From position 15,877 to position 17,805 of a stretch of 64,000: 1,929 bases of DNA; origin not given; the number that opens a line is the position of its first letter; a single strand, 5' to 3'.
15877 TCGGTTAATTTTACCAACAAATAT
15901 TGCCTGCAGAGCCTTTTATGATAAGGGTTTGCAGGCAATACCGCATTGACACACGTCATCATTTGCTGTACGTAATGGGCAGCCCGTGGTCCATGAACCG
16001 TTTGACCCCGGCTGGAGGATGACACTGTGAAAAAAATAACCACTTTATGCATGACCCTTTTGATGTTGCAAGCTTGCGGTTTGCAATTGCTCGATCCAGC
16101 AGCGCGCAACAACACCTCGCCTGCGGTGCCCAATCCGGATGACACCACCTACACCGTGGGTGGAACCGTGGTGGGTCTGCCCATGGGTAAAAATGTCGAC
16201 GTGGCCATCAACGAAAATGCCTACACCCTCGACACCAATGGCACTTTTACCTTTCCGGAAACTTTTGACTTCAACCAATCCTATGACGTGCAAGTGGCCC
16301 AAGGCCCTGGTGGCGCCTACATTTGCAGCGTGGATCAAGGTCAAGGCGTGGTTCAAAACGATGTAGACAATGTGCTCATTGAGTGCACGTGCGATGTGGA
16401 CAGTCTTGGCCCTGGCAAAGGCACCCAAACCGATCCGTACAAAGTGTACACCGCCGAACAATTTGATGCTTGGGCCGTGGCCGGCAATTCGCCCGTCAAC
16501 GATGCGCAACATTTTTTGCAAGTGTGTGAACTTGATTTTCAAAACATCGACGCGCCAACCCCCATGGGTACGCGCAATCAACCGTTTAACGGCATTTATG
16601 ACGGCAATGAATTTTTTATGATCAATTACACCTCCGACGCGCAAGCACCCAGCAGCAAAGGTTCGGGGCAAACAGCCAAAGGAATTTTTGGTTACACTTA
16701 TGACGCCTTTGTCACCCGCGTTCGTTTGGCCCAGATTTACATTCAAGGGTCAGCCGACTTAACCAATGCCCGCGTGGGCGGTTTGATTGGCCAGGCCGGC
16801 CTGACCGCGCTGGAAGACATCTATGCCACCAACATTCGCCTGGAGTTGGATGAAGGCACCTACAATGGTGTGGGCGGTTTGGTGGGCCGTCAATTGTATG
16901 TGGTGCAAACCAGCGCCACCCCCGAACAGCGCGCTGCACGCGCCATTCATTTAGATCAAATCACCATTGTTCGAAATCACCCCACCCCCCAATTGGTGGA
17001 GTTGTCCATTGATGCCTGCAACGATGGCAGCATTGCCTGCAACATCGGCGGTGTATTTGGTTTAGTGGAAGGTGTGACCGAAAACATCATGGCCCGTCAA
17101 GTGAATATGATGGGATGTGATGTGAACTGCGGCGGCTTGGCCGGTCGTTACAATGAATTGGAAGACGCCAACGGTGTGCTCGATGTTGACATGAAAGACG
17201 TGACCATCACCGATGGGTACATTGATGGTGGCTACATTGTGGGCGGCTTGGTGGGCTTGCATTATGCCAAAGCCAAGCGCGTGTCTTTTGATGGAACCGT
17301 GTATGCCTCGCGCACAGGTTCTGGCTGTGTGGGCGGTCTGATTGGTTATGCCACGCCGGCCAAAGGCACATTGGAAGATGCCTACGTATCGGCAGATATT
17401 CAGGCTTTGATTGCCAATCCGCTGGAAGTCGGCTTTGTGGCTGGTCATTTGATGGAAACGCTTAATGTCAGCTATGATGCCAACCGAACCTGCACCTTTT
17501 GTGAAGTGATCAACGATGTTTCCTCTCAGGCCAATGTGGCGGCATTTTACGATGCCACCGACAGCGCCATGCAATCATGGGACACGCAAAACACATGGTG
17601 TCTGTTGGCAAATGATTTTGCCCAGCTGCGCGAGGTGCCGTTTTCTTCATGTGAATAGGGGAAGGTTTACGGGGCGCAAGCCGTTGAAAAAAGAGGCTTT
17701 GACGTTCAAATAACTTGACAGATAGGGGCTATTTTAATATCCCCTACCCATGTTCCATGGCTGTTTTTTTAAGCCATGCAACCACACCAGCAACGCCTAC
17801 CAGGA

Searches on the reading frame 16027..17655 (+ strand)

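Call 61: search_protein_families(library=pfam, proteins=[window:16027-17655:+], max_evalue=0.0001)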
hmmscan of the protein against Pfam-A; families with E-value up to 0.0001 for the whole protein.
window:16027-17655:+ (543 aa): 1 family
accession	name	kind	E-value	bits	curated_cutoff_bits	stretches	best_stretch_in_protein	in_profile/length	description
PF07581.17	Glug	-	4.6e-09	36.5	20.5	0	431-458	1-27/28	The GLUG motif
